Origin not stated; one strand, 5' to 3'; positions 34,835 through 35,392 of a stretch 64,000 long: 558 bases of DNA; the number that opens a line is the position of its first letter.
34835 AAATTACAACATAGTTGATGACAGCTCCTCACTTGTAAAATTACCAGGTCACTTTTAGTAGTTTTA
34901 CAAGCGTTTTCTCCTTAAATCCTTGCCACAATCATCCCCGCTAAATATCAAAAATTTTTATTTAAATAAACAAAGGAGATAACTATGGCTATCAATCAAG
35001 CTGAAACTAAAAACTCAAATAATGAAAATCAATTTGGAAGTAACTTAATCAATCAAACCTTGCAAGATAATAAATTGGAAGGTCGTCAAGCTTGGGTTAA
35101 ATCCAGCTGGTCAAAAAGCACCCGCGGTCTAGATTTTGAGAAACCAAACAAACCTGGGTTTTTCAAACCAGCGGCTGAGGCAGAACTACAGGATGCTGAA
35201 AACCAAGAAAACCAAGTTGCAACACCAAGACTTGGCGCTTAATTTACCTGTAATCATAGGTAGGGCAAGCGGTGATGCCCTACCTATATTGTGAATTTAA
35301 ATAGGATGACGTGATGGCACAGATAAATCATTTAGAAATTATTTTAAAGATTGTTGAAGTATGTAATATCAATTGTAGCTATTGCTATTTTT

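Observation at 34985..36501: Candidate novel RiPP: 85-aa peptide with four aromatic-x-Lys triplets (including darobactin-like WSKS) next to a radical SAM/SPASM-like enzyme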

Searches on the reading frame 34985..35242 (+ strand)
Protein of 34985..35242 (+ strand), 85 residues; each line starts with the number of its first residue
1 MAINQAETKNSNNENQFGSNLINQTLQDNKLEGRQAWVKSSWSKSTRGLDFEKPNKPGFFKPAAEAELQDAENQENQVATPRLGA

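Call 3: search_protein_families(library=ncbifam, proteins=[window:34985-35242:+], max_evalue=0.01)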
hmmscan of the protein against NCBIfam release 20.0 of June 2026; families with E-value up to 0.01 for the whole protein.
window:34985-35242:+ (85 aa): 0 families

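Call 4: search_protein_families(library=pfam, proteins=[window:34985-35242:+], max_evalue=0.01)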
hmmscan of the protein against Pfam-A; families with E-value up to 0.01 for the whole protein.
window:34985-35242:+ (85 aa): 0 families

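Call 7: find_homologous_proteins(query=window:34985-35239:+, max_evalue=0.01)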
Query window:34985-35239:+ (85 aa): 1 proteins with E <= 0.01 among 2 candidates.
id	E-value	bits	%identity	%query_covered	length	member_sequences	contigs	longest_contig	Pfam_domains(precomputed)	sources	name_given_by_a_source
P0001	3.1e-48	179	100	100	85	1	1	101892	-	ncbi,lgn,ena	-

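Call 46: find_homologous_proteins(query=A2, max_evalue=10)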
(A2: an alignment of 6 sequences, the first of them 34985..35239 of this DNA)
Query A2 (6 sequences) (85 aa, profile of the alignment): 6 proteins with E <= 10 among 67 candidates.
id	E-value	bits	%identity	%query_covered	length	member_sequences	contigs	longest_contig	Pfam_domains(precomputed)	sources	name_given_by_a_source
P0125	5.5e-21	92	73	13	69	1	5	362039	-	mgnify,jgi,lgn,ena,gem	mgnify:CR=1 FL=1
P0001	1.0e-14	72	100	100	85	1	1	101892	-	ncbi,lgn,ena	-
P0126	2.6e-14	71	64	13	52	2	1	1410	-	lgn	-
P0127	1.2e-13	69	37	84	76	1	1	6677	-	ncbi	-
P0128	6.4e-13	66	43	8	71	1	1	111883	-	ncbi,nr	ncbi:MAG: hypothetical protein QWI36_01980 [Wolbachia endosymbiont of Tyrophagus putrescentiae]|nr:h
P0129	4.6e-9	54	28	54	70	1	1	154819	-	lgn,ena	-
